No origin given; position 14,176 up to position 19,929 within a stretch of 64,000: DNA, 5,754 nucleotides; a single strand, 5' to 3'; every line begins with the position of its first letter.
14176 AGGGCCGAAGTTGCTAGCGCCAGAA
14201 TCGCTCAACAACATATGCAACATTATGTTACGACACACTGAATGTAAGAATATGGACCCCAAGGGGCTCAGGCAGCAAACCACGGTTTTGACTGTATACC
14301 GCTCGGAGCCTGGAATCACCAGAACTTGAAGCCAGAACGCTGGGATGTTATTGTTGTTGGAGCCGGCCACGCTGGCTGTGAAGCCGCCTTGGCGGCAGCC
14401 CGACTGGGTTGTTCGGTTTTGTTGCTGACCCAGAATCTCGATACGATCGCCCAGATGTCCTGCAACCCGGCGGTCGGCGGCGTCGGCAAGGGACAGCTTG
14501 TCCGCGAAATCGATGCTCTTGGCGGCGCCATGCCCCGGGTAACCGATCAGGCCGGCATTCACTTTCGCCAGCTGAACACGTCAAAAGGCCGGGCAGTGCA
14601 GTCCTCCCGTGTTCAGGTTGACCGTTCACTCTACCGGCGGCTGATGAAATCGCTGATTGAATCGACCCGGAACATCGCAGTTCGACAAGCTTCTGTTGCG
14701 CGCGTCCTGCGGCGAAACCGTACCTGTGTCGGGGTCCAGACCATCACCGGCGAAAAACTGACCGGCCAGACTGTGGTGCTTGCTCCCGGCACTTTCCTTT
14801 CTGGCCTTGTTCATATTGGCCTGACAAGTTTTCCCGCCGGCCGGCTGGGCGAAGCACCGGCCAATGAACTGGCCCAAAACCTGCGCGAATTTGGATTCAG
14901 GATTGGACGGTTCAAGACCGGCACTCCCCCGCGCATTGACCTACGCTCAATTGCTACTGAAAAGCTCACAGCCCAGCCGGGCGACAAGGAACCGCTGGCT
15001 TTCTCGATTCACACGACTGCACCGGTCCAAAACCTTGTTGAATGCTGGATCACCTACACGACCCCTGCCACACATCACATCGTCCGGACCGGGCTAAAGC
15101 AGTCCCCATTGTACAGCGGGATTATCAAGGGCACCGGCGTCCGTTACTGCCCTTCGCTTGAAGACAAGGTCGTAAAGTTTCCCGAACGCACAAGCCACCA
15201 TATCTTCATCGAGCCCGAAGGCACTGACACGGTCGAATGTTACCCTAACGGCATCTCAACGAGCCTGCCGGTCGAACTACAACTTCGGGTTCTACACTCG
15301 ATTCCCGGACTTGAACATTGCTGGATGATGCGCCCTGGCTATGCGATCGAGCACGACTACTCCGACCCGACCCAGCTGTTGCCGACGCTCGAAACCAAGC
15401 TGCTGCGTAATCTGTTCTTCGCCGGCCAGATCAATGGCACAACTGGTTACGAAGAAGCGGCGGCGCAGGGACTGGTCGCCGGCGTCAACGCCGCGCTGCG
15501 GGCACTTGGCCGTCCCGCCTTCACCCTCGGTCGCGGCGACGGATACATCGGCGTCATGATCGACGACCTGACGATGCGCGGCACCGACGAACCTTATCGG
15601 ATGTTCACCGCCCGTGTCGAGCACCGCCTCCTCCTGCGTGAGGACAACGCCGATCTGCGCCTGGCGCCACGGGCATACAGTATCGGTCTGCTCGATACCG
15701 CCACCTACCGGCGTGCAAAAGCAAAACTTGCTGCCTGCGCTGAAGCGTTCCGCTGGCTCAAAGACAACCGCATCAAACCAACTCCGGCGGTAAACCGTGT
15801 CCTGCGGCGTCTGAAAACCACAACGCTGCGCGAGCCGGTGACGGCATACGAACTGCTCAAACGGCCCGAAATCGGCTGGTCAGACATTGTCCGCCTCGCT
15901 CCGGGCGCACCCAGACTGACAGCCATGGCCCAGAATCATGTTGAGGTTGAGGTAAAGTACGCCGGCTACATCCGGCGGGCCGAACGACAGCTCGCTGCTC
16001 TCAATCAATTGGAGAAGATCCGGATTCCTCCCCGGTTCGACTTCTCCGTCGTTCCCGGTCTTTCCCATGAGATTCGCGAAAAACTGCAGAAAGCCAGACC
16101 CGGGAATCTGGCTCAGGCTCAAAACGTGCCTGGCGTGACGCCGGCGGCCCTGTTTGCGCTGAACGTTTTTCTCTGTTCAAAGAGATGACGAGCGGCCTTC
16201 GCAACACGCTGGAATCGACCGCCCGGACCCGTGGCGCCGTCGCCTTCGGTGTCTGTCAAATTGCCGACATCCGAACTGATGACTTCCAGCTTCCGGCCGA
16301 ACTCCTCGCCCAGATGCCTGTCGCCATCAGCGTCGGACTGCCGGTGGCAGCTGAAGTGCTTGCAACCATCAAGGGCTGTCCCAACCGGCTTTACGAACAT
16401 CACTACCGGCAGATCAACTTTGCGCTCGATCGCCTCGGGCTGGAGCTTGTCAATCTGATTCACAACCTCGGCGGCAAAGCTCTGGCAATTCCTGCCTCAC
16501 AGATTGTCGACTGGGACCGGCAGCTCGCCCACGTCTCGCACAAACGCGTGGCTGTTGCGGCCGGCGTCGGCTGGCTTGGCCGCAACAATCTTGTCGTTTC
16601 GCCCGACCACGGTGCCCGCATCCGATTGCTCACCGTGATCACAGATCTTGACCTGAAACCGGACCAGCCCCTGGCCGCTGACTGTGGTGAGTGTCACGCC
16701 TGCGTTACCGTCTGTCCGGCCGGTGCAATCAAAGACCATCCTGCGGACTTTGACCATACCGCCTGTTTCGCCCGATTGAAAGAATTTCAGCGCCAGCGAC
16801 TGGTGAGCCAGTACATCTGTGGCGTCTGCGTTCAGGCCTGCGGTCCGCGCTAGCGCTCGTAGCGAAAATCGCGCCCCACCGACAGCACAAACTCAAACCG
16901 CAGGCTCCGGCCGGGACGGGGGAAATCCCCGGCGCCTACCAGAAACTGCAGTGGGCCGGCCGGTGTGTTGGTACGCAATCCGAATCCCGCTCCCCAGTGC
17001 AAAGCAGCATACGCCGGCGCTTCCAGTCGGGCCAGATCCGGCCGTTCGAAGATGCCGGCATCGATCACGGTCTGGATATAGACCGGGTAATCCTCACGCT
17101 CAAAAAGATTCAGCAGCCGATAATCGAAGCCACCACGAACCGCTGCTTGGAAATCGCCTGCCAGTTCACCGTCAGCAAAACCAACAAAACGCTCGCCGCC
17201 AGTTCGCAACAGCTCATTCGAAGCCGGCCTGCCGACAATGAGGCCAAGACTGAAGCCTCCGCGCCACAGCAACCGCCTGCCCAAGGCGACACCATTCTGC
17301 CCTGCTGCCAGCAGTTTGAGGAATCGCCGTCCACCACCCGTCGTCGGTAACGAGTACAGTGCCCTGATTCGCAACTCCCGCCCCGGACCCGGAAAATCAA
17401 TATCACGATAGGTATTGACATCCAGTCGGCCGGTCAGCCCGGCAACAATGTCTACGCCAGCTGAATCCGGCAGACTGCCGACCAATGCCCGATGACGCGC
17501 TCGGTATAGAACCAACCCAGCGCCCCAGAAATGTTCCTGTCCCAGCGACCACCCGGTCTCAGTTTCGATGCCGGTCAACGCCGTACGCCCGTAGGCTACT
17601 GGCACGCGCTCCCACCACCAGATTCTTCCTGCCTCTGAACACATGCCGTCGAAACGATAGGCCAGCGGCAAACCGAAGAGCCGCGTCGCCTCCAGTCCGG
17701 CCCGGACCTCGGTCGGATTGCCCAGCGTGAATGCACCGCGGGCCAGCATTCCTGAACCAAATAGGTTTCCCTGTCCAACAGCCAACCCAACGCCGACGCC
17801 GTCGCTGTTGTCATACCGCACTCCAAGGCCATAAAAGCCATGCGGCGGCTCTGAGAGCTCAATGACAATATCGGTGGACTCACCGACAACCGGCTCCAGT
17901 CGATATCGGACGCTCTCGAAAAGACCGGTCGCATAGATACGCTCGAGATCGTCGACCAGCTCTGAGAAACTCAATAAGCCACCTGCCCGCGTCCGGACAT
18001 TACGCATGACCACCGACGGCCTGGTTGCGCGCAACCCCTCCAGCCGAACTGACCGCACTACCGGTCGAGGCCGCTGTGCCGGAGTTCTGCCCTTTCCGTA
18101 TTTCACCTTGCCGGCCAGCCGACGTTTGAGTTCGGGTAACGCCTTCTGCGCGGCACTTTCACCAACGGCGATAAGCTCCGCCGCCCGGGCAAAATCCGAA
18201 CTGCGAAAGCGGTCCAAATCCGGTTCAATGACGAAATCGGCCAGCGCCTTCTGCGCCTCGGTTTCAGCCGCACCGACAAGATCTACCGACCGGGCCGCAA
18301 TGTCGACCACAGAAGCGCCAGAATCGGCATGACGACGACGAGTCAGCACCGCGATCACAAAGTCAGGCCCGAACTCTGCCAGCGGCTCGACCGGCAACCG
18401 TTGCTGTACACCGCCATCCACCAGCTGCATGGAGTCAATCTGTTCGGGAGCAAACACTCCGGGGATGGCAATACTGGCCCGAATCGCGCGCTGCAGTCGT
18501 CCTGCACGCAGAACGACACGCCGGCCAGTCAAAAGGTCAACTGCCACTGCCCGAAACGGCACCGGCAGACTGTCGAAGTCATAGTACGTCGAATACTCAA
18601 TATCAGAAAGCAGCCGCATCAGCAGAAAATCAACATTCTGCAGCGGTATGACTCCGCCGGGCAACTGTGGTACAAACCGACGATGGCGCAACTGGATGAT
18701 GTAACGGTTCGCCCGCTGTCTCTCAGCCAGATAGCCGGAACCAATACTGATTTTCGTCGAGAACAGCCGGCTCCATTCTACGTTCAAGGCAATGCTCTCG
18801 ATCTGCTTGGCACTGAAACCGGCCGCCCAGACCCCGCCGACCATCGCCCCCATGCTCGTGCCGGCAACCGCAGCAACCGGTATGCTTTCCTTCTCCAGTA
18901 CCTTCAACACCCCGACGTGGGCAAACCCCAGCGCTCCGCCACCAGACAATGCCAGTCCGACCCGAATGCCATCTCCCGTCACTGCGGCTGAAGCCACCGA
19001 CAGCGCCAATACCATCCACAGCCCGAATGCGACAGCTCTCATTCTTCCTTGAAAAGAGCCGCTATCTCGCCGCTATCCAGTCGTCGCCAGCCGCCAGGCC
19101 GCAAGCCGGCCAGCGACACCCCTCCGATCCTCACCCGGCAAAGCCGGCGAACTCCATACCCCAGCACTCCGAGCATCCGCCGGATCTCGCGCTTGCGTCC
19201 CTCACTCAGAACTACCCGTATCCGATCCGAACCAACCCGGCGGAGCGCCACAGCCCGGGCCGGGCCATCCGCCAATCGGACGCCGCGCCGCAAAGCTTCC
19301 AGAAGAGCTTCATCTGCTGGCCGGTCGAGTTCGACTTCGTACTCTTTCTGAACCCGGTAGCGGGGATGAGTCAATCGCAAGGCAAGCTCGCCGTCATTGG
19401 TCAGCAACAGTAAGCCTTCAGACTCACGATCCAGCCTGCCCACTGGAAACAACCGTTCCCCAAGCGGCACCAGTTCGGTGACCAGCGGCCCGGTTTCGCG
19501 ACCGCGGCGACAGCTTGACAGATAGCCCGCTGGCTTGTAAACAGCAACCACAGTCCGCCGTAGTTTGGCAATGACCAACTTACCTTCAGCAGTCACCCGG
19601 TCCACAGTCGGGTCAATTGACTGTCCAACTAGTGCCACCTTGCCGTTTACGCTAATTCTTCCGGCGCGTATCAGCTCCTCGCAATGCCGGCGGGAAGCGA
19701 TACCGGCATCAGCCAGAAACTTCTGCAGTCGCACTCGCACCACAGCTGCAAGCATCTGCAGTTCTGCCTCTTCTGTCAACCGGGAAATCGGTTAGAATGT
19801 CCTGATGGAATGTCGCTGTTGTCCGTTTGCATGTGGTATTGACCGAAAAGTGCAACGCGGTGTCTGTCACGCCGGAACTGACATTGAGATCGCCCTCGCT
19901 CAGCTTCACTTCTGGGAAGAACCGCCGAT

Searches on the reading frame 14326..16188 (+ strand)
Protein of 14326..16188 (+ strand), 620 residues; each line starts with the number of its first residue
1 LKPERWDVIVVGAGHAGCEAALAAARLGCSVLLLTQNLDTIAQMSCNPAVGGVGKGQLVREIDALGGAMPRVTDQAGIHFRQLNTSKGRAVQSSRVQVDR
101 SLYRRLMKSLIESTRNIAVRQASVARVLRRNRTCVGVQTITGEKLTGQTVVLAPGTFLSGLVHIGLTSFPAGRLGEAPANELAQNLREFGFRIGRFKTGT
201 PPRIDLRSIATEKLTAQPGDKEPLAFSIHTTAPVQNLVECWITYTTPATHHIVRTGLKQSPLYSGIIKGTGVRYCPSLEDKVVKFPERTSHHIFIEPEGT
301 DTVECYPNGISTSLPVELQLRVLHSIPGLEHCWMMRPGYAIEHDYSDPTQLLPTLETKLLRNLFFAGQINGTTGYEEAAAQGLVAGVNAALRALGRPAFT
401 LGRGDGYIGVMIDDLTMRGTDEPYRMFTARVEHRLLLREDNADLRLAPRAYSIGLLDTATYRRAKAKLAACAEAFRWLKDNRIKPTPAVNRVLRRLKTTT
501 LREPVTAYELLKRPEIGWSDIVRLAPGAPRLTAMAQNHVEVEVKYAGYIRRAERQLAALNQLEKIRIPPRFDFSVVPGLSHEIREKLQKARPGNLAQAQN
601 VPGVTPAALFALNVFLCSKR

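Call 42: search_protein_families(library=pfam, proteins=[window:14326-16188:+], max_evalue=0.0001)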
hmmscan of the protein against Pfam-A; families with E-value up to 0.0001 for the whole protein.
window:14326-16188:+ (620 aa): 6 families
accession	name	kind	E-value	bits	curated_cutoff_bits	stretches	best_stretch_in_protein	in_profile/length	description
PF01134.28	GIDA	-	6.3e-159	529.6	22.1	1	7-396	1-390/391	Glucose inhibited division protein A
PF13932.14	SAM_GIDA_C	-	1.4e-19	70.1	27.1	1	558-612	2-56/57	tRNA modifying enzyme MnmG/GidA C-terminal helical bundle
PF21680.2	GIDA_C_1st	-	4.3e-18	66.3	24.7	1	460-552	3-95/96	tRNA modifying enzyme MnmG/GidA C-terminal helical domain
PF12831.13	FAD_oxidored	-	1.4e-08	35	27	1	7-141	1-128/416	FAD dependent oxidoreductase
PF07992.20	Pyr_redox_2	-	1.8e-07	31.3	26.1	1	7-155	2-108/291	Pyridine nucleotide-disulphide oxidoreductase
PF00890.30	FAD_binding_2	-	6.2e-05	22.8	20.4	0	7-36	1-30/414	FAD binding domain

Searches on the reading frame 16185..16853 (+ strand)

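Call 42: search_protein_families(library=pfam, proteins=[window:16185-16853:+], max_evalue=0.0001)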
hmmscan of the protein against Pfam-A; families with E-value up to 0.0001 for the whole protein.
window:16185-16853:+ (222 aa): 1 family
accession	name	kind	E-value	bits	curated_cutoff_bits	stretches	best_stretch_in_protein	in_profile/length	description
PF13484.11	Fer4_16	-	1.1e-06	29.8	30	1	167-219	2-63/66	4Fe-4S double cluster binding domain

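Call 46: search_protein_families(library=ncbifam, proteins=[window:16185-16853:+], max_evalue=0.00001)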
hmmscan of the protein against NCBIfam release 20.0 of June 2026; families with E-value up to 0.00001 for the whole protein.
window:16185-16853:+ (222 aa): 2 families
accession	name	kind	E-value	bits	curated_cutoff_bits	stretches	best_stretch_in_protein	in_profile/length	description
TIGR00276.1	TIGR00276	equivalog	5.9e-21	74.8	200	1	115-198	129-211/337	tRNA epoxyqueuosine(34) reductase QueG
TIGR02486.1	RDH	subfamily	8.7e-14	52.1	160.35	1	116-219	150-276/314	reductive dehalogenase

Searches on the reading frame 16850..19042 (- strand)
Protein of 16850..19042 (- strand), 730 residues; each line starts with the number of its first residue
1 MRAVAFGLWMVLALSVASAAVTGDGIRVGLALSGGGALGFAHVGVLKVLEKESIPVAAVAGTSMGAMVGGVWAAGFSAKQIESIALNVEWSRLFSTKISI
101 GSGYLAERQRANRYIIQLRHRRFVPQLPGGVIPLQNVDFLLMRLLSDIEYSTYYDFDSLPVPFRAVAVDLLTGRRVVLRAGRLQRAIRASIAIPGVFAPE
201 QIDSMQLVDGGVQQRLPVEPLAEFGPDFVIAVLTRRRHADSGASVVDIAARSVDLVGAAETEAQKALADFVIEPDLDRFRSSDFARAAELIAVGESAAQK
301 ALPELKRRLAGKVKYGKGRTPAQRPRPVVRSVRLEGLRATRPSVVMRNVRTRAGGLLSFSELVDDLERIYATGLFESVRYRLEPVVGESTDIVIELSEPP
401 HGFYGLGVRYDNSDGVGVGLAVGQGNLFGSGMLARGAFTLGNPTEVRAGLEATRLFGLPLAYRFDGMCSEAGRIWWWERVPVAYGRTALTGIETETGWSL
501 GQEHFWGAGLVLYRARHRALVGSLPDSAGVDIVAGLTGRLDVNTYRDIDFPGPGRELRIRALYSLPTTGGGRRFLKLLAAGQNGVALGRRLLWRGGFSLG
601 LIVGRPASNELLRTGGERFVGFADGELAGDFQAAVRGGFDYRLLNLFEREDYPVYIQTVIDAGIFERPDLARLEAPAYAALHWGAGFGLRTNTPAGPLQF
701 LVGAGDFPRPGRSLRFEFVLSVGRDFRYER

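Call 42: search_protein_families(library=pfam, proteins=[window:16850-19042:-], max_evalue=0.0001)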
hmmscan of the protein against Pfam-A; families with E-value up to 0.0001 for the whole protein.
window:16850-19042:- (730 aa): 2 families
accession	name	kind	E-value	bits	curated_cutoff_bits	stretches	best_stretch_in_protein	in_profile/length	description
PF01734.28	Patatin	-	4.5e-25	89.4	27.7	1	30-221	1-190/191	Patatin-like phospholipase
PF07244.20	POTRA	-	1.8e-05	25.8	21.3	1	327-398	1-78/79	Surface antigen variable number repeat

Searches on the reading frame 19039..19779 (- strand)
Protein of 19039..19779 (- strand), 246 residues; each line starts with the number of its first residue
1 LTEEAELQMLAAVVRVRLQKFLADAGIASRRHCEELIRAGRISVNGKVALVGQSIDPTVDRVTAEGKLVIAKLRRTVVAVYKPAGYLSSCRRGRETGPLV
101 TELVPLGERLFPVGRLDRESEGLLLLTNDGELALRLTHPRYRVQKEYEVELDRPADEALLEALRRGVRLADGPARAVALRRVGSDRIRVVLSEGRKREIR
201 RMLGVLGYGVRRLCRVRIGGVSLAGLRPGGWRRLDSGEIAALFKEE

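Call 42: search_protein_families(library=pfam, proteins=[window:19039-19779:-], max_evalue=0.0001)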
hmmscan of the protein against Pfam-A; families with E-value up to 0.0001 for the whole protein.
window:19039-19779:- (246 aa): 2 families
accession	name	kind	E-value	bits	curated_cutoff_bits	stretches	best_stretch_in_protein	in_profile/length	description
PF00849.27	PseudoU_synth_2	-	2.2e-18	67.4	26.8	1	77-203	2-150/152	RNA pseudouridylate synthase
PF01479.30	S4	-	4.3e-12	46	22.8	1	16-51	1-38/48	S4 domain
